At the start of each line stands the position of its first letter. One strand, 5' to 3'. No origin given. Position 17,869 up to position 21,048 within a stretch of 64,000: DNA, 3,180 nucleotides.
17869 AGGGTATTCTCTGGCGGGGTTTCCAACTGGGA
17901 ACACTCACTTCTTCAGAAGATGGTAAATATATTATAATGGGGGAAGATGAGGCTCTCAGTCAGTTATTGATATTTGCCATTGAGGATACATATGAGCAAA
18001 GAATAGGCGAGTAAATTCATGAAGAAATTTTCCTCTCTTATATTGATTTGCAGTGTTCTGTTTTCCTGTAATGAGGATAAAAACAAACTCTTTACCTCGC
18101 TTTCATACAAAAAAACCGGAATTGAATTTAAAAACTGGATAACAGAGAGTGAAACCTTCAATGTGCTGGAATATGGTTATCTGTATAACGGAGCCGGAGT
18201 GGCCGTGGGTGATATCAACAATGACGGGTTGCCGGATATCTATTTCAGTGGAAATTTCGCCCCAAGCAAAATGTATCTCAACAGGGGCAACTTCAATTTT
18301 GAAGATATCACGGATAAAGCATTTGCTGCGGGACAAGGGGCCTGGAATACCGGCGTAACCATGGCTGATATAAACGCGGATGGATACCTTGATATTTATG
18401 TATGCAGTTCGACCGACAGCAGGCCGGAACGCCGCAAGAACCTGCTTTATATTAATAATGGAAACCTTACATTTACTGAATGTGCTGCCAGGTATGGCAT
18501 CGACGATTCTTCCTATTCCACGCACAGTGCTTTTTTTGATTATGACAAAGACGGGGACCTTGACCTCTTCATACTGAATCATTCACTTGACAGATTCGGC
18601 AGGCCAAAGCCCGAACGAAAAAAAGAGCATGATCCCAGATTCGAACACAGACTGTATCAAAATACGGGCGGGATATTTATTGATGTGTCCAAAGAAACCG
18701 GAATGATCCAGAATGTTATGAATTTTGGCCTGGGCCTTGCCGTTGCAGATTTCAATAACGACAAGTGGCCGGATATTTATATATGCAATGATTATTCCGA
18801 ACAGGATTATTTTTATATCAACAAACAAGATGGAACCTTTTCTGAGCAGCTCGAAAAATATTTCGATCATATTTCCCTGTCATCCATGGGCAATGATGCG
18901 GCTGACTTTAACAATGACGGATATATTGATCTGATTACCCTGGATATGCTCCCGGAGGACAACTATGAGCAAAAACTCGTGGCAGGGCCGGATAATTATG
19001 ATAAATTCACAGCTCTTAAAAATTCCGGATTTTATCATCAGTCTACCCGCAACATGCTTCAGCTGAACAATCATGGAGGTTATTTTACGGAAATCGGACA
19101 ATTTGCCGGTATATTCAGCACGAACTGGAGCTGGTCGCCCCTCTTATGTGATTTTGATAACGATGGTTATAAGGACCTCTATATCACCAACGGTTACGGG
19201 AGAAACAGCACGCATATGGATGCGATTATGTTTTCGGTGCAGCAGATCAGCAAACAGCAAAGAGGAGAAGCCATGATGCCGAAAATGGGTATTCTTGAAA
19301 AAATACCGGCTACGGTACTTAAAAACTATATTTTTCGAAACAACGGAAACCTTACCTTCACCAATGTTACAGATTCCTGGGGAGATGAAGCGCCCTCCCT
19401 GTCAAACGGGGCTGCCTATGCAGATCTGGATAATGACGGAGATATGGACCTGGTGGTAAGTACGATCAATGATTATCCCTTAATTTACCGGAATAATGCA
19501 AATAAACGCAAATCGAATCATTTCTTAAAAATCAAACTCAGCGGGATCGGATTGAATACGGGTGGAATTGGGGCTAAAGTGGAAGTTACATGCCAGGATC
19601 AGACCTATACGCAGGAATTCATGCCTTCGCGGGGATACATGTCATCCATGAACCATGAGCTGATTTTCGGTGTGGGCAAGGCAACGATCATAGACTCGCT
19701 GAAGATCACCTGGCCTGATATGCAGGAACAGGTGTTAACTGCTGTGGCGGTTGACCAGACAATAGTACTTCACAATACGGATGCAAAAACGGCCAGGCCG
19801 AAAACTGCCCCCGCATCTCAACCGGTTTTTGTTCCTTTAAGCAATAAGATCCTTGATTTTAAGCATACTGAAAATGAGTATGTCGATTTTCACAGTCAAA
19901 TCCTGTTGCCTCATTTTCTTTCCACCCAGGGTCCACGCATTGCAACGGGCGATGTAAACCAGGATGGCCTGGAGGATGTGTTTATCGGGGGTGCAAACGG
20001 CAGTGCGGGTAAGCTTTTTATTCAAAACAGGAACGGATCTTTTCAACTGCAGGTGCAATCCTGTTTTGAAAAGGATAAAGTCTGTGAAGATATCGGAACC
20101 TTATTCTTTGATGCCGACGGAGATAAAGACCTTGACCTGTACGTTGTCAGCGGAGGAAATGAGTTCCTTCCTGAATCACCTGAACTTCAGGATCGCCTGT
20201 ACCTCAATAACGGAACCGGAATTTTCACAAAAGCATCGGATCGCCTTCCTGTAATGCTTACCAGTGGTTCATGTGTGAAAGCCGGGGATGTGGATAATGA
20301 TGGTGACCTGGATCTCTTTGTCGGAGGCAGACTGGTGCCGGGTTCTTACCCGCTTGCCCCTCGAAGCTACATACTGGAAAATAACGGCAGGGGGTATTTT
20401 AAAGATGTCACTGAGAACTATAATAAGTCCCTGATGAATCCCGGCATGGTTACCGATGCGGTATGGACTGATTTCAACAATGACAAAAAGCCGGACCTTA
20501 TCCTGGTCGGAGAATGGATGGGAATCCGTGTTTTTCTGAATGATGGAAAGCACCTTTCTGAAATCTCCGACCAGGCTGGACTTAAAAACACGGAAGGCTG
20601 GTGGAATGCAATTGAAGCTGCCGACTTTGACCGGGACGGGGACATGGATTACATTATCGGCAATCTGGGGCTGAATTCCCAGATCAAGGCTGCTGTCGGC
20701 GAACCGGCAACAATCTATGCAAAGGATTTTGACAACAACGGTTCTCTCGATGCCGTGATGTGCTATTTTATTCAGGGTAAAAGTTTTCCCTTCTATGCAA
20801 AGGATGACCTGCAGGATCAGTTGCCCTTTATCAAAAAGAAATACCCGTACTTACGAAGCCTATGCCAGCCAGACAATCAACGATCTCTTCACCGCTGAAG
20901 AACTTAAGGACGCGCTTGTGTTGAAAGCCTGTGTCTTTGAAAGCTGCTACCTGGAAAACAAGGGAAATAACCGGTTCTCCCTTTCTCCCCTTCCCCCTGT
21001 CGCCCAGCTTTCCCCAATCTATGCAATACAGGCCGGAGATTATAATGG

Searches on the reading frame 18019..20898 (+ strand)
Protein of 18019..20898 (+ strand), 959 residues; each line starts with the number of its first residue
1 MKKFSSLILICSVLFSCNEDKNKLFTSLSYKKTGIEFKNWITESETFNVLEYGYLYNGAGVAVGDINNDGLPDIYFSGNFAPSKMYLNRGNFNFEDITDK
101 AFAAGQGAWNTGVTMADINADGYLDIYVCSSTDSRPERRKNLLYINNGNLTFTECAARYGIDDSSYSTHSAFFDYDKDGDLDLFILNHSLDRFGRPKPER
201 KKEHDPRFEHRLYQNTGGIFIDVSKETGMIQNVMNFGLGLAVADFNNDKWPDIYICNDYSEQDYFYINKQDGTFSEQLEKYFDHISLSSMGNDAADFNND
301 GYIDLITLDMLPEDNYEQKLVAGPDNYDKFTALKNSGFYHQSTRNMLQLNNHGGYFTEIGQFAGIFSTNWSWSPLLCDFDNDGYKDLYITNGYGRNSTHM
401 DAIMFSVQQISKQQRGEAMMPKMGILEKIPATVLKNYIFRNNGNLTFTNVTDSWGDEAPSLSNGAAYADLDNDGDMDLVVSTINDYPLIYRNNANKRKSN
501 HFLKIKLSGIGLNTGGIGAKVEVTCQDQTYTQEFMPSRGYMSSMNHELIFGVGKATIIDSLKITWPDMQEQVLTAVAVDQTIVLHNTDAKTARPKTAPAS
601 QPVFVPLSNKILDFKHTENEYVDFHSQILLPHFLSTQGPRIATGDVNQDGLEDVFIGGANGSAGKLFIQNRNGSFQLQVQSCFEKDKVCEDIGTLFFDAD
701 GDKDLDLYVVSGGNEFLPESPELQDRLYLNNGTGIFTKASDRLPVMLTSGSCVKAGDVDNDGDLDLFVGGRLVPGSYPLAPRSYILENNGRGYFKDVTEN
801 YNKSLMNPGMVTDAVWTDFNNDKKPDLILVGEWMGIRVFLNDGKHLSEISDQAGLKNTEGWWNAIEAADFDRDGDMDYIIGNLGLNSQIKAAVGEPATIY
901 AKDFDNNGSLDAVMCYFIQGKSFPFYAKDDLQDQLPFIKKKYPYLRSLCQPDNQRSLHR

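Call 9: search_protein_families(library=pfam, proteins=[window:18019-20898:+], max_evalue=0.001)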
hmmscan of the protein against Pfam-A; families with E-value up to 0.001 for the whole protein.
window:18019-20898:+ (959 aa): 4 families
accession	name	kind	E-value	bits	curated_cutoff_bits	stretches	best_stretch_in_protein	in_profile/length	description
PF13517.12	FG-GAP_3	-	6.4e-78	257.7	26.9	8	65-128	1-61/61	FG-GAP-like repeat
PF07593.17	UnbV_ASPIC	-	8.7e-23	80.4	23.4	1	516-582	1-67/68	ASPIC and UnbV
PF01839.29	FG-GAP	-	1.8e-21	76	22.1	0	372-394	3-25/37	FG-GAP repeat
PF16743.10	PliI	-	0.00018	21.6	27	0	808-840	56-88/123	Periplasmic lysozyme inhibitor of I-type lysozyme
